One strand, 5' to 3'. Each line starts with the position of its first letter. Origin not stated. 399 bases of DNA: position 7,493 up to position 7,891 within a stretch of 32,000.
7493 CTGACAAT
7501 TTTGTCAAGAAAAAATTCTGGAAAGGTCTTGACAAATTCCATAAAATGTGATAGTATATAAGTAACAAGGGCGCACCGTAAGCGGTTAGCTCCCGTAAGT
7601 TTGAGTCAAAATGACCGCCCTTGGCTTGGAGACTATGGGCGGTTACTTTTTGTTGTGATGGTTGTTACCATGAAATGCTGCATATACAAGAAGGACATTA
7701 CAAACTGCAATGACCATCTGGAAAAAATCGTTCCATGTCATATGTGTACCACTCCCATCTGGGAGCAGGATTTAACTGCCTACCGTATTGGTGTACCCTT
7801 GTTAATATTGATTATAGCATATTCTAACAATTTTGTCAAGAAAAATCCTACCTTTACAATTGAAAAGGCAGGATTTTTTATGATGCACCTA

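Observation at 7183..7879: Two tandem copies of a par/fst-like type I toxin-antitoxin module hidden under a spurious ORF extension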

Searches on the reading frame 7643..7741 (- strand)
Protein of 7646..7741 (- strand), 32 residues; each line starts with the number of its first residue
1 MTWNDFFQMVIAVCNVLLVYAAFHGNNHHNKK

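Call 7: search_protein_families(library=pfam, proteins=[window:7646-7741:-], max_evalue=10)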
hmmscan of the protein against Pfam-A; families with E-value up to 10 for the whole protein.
seq(32 aa): 0 families

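Call 8: search_protein_families(library=ncbifam, proteins=[window:7646-7741:-], max_evalue=10)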
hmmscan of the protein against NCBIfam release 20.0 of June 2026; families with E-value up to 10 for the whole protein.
seq(32 aa): 0 families

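Call 20: find_related_loci(query=A1, collection=viral_contigs, flank=2000)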
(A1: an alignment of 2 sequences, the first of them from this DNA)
Query A1 (32 aa) in viral_contigs; peptide patterns used: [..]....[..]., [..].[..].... (x = any residue, [..] = any of these).
239 stretches matched a pattern, but none encodes a relative of the query by tblastn (E <= 1e-3).

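Call 21: search_dna_similar(query=window:7646-7741:-, collection=plasmids, mode=protein, max_evalue=10)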
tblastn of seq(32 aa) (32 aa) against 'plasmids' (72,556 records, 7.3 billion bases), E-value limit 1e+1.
No match.

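Call 33: search_protein_representatives(alignment_id=A1)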
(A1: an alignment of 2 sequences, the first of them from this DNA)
Query: 2 sequences, 32 profile positions. Proteins with E-value up to 0.001 (for the whole library): 6; up to 1e-10: 0; up to 1e-30: 0. The best 6 are listed.
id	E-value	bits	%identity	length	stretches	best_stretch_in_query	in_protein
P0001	7.2e-09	51.5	-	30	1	1-31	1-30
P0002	4.1e-08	49.1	-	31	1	1-31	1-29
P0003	1.3e-07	47.5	-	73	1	1-26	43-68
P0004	1.2e-06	44.4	-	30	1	1-28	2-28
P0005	1.6e-06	44.0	-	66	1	1-31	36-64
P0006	5.3e-04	35.9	-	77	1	1-23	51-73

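Call 37: find_homologous_proteins(query=A3, max_evalue=1)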
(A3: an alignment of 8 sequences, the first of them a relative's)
Query A3 (8 sequences) (73 aa, profile of the alignment): 21 proteins with E <= 1 among 1471 candidates.
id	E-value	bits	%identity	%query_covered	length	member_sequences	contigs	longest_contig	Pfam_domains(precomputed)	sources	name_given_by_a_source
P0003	2.9e-36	141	100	100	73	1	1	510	-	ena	-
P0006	4.7e-31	124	39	92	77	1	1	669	-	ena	-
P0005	8.9e-31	123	47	90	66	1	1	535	-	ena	-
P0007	1.5e-28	116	45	90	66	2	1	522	-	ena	-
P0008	5.8e-21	92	49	73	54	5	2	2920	-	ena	-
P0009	5.3e-15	73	66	48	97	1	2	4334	-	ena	-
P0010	2.7e-13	67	87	42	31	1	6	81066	-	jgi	-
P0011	2.9e-13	67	71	42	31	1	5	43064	-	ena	-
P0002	3.8e-13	67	71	42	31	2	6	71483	-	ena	-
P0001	3.2e-11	61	56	34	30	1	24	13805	-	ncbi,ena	-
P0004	1.5e-10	59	58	42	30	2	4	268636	-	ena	-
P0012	2.1e-10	58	68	42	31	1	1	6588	-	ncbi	-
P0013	6.4e-10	57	77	42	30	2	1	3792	-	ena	-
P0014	2.4e-9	55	65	42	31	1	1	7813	-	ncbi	-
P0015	4.4e-9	54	80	34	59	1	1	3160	-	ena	-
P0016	2.4e-8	52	65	42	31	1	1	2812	-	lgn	-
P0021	2.6e-1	29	65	23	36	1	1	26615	-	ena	-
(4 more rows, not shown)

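Call 39: find_encoding_contigs(protein=P0001, flank=2500, max_places=8)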
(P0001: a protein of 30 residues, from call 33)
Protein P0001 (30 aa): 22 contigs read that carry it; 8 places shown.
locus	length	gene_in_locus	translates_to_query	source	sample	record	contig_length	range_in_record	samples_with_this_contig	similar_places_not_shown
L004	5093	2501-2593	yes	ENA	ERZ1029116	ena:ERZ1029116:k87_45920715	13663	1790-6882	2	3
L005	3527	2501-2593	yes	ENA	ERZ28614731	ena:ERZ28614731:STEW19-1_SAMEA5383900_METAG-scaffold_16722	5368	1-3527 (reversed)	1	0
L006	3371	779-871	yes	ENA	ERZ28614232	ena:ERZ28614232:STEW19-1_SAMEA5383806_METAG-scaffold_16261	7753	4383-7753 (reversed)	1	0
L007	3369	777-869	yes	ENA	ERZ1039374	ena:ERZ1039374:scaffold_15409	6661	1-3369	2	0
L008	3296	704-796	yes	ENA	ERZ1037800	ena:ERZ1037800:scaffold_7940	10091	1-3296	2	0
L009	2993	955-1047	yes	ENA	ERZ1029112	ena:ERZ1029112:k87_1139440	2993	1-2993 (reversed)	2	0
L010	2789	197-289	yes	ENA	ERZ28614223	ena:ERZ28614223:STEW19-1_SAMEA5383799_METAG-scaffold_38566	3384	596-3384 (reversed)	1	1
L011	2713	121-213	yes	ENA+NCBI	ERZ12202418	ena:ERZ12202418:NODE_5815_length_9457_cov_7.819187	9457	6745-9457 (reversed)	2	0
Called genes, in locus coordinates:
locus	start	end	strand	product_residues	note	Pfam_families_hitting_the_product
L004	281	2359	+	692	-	PF00009:GTP_EFTU, PF03144:GTP_EFTU_D2, PF22042:EF-G_D2, PF14492:EFG_III, PF03764:EFG_IV, PF00679:EFG_C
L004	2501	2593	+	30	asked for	-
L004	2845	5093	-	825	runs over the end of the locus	PF00690:Cation_ATPase_N, PF00122:E1-E2_ATPase, PF00702:Hydrolase, PF13246:Cation_ATPase, PF12710:HAD (weak), PF08282:Hydrolase_3 (faint), PF00689:Cation_ATPase_C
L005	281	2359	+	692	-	PF00009:GTP_EFTU, PF03144:GTP_EFTU_D2, PF22042:EF-G_D2, PF14492:EFG_III, PF03764:EFG_IV, PF00679:EFG_C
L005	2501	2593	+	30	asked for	-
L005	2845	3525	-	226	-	?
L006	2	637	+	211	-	?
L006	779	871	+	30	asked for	-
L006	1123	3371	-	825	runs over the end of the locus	PF00690:Cation_ATPase_N, PF00122:E1-E2_ATPase, PF00702:Hydrolase, PF13246:Cation_ATPase, PF12710:HAD (weak), PF08282:Hydrolase_3 (faint), PF00689:Cation_ATPase_C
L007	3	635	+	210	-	?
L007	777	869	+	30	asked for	-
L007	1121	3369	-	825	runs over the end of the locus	PF00690:Cation_ATPase_N, PF00122:E1-E2_ATPase, PF00702:Hydrolase, PF13246:Cation_ATPase, PF12710:HAD (weak), PF08282:Hydrolase_3 (faint), PF00689:Cation_ATPase_C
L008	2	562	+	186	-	?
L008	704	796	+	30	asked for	-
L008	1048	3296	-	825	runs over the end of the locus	PF00690:Cation_ATPase_N, PF00122:E1-E2_ATPase, PF00702:Hydrolase, PF13246:Cation_ATPase, PF12710:HAD (weak), PF08282:Hydrolase_3 (faint), PF00689:Cation_ATPase_C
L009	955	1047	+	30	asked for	-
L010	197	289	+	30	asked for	-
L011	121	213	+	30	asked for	-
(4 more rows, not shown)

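Call 40: find_encoding_contigs(protein=P0004, flank=2500, max_places=4)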
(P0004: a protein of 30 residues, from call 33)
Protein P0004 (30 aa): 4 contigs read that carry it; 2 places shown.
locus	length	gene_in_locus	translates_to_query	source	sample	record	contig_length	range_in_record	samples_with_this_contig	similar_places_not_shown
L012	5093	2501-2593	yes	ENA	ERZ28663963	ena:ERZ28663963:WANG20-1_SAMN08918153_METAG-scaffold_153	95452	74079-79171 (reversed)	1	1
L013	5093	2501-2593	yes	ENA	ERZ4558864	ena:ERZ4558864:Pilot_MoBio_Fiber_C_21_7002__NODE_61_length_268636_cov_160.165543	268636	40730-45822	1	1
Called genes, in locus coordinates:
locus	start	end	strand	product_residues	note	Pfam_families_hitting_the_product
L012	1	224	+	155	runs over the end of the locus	-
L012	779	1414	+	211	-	PF22352:K319L-like_PKD (faint)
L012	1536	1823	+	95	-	-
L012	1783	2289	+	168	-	-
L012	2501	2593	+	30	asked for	-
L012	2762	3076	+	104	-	-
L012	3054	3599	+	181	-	-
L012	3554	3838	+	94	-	-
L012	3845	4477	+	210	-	PF01131:Topoisom_bac, PF13342:Toprim_Crpt, PF13101:DUF3945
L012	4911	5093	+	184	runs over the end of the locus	PF00239:Resolvase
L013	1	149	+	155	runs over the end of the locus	-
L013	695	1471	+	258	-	PF22352:K319L-like_PKD (faint)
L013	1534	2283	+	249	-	-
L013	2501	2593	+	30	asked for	-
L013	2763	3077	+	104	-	-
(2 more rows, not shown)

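Call 41: find_encoding_contigs(protein=P0010, flank=2500, max_places=4)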
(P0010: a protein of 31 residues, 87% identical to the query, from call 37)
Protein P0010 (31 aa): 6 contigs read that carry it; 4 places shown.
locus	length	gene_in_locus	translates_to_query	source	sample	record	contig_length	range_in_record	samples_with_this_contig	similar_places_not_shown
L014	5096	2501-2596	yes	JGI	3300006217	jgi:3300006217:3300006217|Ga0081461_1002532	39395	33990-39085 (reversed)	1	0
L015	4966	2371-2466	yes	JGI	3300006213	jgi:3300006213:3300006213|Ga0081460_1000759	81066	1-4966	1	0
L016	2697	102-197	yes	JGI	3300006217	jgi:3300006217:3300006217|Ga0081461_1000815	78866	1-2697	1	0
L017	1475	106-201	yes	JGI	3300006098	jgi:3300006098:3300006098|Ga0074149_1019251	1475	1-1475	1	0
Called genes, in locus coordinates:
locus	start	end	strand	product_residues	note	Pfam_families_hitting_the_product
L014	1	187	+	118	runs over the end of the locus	-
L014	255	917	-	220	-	PF08346:AntA, PF03374:ANT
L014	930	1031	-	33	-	-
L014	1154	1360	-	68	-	-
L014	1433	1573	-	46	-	-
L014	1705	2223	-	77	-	-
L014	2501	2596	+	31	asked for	-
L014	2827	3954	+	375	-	PF14659:Phage_int_SAM_3, PF22022:Phage_int_M, PF00589:Phage_integrase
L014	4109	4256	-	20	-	-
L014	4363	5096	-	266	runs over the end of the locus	PF01520:Amidase_3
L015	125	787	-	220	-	PF08346:AntA, PF03374:ANT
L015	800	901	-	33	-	-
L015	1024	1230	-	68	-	-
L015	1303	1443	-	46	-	-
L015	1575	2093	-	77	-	-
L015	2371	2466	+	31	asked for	-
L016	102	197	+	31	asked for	-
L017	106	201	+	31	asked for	-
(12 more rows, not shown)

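Call 42: find_encoding_contigs(protein=P0002, flank=2500, max_places=4)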
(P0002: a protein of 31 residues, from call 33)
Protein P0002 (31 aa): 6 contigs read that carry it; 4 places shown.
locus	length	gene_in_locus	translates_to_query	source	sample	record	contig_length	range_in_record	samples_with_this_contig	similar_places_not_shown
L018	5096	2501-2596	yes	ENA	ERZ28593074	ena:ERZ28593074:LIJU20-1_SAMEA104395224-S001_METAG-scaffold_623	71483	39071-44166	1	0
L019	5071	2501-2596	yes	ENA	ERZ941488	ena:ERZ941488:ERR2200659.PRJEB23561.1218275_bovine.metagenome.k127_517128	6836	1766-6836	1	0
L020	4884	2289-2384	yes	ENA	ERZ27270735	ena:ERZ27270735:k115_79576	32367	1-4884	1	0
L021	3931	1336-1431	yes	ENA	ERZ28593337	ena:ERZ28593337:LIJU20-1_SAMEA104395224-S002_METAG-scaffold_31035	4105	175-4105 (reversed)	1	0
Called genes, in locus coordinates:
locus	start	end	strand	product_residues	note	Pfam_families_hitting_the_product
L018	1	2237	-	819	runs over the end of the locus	PF06165:GH94_b-supersand, PF17167:Glyco_hydro_94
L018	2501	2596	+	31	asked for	-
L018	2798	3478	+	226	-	-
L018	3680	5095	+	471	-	PF02397:Bac_transf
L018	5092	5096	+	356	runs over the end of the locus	PF00483:NTP_transferase, PF12804:NTP_transf_3, PF22640:ManC_GMP_beta-helix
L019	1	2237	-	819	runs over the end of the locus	PF06165:GH94_b-supersand, PF17167:Glyco_hydro_94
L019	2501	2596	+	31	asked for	-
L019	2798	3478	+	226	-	-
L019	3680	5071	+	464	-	?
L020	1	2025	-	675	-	?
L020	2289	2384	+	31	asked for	-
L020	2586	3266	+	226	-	-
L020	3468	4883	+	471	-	PF02397:Bac_transf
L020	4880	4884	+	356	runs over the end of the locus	PF00483:NTP_transferase, PF12804:NTP_transf_3, PF22640:ManC_GMP_beta-helix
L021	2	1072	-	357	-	?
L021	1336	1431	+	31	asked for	-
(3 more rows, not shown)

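Call 43: find_encoding_contigs(protein=P0012, flank=2500, max_places=3)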
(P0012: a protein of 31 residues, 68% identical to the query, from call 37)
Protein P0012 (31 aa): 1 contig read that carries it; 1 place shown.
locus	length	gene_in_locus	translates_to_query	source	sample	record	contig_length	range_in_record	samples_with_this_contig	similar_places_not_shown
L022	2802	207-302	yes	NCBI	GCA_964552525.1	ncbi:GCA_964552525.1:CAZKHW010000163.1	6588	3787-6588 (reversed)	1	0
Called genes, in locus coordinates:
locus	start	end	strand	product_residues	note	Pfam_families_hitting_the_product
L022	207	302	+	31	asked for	-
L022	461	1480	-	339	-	PF00814:TsaD, PF02543:Carbam_trans_N (faint), PF22521:HypF_C_2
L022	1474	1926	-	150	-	PF13673:Acetyltransf_10, PF00583:Acetyltransf_1, PF13508:Acetyltransf_7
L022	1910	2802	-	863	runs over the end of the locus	PF02739:5_3_exonuc_N, PF01367:5_3_exonuc, PF00476:DNA_pol_A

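Call 44: find_encoding_contigs(protein=P0014, flank=2500, max_places=3)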
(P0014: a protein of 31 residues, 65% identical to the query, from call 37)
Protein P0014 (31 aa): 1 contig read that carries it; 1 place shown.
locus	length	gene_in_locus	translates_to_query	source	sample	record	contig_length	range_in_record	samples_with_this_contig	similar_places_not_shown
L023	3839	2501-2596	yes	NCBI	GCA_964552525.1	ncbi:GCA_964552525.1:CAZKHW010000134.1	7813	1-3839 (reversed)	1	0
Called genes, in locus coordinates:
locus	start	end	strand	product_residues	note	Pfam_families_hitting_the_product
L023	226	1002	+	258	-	PF00149:Metallophos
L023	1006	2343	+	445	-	PF01743:PolyA_pol, PF12627:PolyA_pol_RNAbd, PF01966:HD (faint)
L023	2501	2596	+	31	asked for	-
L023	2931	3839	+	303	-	?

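Call 45: find_encoding_contigs(protein=P0016, flank=2500, max_places=3)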
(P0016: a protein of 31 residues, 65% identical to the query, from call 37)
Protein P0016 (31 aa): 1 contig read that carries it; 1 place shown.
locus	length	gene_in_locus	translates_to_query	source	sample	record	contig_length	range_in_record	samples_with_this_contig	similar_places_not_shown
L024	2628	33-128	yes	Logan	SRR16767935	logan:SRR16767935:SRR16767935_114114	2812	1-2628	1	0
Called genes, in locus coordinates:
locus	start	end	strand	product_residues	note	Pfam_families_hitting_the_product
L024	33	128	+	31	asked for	-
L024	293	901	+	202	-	-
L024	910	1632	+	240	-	PF20260:PUA_4, PF04452:Methyltrans_RNA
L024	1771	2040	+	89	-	-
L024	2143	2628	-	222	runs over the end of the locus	?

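Call 46: find_encoding_contigs(protein=P0021, flank=2500, max_places=3)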
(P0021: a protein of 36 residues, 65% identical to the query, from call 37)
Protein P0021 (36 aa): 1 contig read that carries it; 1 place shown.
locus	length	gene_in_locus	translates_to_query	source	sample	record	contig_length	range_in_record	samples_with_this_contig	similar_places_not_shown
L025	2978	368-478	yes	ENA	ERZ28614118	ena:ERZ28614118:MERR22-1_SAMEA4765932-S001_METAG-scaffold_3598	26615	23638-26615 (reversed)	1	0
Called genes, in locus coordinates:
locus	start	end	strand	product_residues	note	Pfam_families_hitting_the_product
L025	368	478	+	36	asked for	-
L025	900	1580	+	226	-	PF13306:LRR_5, PF00404:Dockerin_1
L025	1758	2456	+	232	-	PF00404:Dockerin_1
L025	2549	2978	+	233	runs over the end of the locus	PF00404:Dockerin_1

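Call 53: search_protein_families(library=pfam, alignment_id=A4, max_evalue=10)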
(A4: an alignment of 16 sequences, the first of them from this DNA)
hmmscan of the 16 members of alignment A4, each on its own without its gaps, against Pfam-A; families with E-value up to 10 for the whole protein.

A. member 1, seq(32 aa): 0 families

B. families by the number of members that match (of 16 scanned): 5 families
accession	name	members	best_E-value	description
PF12722.12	Hid1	1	0.0066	High-temperature-induced dauer-formation protein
PF07666.16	MpPF26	1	0.055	M penetrans paralogue family 26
PF16935.10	Hol_Tox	1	0.066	Putative Holin-like Toxin (Hol-Tox)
PF17818.6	KCT2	1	0.14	Keratinocyte-associated gene product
PF13129.11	DUF3953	1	0.21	Protein of unknown function (DUF3953)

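Call 54: search_protein_families(library=ncbifam, alignment_id=A4, max_evalue=10)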
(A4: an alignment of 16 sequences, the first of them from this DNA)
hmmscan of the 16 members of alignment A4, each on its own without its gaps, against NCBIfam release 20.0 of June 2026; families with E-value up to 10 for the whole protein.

A. member 1, seq(32 aa): 0 families

B. families by the number of members that match (of 16 scanned): 1 family
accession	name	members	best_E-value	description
NF002899.0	PRK03449.1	1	0.095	membrane protein insertase YidC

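Call 55: search_solved_structures(query=A4, max_evalue=10)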
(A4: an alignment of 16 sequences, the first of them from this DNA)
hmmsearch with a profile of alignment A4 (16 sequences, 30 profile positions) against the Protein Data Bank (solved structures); distinct sequences matched with E-value up to 10: 0.

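Call 80: predict_structure(alignment_id=A7)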
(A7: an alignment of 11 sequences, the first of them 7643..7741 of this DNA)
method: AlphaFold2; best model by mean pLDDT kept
length: 32 residues; sequences in the alignment: 11
mean_pLDDT: 82.0   pTM: 0.39
mean pLDDT of the five models: 82.0, 81.9, 81.9, 80.9, 78.6
residues with pLDDT >= 90: 17; 70-90: 6; 50-70: 8; < 50: 1
segments of 3 or more residues with pLDDT < 50: none
pLDDT, mean of each block of 10 residues (from residue 1): 89 94 70 50
secondary structure, 60 per line:
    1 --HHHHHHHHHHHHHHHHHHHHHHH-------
elements in order: H3-25
